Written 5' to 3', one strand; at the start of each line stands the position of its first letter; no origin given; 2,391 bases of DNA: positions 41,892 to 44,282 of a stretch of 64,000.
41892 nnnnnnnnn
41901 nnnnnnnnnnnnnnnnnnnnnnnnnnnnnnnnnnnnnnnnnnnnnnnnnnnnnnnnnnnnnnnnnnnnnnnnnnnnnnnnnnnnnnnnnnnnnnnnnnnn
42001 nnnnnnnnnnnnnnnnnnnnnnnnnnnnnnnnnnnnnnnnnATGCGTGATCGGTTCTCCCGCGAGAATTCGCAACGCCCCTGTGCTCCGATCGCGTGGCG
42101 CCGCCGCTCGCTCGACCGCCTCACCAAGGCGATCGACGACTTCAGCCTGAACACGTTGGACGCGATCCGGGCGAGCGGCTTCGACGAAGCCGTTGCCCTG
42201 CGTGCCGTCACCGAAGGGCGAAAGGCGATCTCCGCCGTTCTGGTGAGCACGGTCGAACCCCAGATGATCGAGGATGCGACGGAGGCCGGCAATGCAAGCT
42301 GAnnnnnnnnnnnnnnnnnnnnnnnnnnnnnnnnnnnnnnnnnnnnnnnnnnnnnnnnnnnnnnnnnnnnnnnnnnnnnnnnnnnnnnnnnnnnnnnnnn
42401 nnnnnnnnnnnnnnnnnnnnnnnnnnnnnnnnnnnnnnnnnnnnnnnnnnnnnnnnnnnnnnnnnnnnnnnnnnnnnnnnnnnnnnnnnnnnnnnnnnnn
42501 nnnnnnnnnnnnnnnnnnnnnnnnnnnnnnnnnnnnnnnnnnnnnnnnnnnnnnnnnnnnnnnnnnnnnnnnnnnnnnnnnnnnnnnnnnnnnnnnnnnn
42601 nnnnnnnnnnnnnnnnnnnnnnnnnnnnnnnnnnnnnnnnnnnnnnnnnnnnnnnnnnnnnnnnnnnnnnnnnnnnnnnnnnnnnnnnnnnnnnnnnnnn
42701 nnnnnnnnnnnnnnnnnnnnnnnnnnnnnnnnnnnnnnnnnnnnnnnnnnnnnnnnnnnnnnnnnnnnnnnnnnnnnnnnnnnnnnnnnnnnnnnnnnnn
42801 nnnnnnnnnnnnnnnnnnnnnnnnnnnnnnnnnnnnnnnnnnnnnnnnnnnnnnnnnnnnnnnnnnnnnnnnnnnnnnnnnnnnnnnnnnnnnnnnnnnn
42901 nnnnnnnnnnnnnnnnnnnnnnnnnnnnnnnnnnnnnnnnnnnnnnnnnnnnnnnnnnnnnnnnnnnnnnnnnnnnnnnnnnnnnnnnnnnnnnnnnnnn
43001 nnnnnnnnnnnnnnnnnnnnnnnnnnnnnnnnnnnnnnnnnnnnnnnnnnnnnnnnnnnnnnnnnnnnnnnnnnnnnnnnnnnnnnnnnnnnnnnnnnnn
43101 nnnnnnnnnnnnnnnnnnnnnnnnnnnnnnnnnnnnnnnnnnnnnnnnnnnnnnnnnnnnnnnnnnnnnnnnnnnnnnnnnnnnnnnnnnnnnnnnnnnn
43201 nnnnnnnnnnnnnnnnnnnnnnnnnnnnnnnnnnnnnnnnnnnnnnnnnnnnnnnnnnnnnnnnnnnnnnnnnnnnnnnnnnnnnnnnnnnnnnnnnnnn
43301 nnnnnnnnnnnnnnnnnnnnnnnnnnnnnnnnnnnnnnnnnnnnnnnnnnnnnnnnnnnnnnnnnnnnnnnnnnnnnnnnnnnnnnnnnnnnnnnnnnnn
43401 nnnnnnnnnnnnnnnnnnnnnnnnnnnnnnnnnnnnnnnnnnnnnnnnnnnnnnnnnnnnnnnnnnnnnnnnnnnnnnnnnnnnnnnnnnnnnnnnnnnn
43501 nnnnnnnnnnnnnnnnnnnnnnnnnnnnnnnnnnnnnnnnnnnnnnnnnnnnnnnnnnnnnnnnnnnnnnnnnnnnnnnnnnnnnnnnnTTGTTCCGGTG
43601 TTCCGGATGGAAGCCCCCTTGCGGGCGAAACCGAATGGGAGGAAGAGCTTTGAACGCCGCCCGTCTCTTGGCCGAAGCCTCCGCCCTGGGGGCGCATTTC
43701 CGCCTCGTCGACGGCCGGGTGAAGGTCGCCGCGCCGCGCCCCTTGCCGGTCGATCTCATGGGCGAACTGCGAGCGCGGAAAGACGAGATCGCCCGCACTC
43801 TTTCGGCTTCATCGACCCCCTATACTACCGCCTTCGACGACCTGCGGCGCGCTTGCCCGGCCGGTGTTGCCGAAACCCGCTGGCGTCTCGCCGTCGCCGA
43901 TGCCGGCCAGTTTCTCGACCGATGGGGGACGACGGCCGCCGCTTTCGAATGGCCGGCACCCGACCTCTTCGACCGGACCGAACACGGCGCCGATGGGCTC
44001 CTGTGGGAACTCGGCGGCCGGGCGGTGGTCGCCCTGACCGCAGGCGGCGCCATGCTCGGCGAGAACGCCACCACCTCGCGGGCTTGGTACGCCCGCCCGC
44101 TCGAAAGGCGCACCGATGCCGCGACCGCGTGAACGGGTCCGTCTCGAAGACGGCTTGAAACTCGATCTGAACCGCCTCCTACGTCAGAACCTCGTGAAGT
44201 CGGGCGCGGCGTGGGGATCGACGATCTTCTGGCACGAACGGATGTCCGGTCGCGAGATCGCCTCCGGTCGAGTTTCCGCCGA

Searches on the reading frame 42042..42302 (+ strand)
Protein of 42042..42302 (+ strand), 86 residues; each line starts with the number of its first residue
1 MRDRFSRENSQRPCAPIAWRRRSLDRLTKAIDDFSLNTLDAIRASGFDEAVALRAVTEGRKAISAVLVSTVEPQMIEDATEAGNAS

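Call 31: search_protein_families(library=pfam, proteins=[window:42042-42302:+], max_evalue=1)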
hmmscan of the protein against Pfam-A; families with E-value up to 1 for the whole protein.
window:42042-42302:+ (86 aa): 1 family
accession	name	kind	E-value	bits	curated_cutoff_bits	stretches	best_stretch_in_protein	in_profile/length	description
PF07745.19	Glyco_hydro_53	-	0.16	11.4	24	1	15-48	99-132/340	Glycosyl hydrolase family 53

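Call 49: search_protein_families(library=phrogs, proteins=[window:42042-42302:+], max_evalue=0.001)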
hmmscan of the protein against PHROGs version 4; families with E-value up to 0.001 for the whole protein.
window:42042-42302:+ (86 aa): 0 families

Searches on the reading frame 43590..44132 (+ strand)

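Call 10: search_protein_families(library=pfam, proteins=[window:43590-44132:+], max_evalue=0.01)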
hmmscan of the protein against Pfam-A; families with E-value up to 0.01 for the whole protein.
window:43590-44132:+ (180 aa): 1 family
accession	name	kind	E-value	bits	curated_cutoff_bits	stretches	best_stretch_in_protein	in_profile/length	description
PF18563.6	TubC_N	-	0.0094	16.5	26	0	25-71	3-50/52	TubC N-terminal docking domain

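Call 12: search_protein_families(library=padloc, proteins=[window:43590-44132:+], max_evalue=0.01)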
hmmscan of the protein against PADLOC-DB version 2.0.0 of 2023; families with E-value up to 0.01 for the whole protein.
window:43590-44132:+ (180 aa): 0 families

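Call 31: search_protein_families(library=pfam, proteins=[window:43590-44132:+], max_evalue=1)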
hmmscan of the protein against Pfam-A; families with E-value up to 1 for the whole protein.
window:43590-44132:+ (180 aa): 1 family
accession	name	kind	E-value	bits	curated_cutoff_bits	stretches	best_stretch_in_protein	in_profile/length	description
PF18563.6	TubC_N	-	0.0094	16.5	26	1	25-71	3-50/52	TubC N-terminal docking domain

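Call 49: search_protein_families(library=phrogs, proteins=[window:43590-44132:+], max_evalue=0.001)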
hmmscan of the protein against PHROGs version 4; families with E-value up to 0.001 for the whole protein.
window:43590-44132:+ (180 aa): 0 families

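Call 54: search_protein_families(library=ncbifam, proteins=[window:43590-44132:+], max_evalue=0.001)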
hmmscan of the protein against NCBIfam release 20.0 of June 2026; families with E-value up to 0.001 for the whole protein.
window:43590-44132:+ (180 aa): 0 families
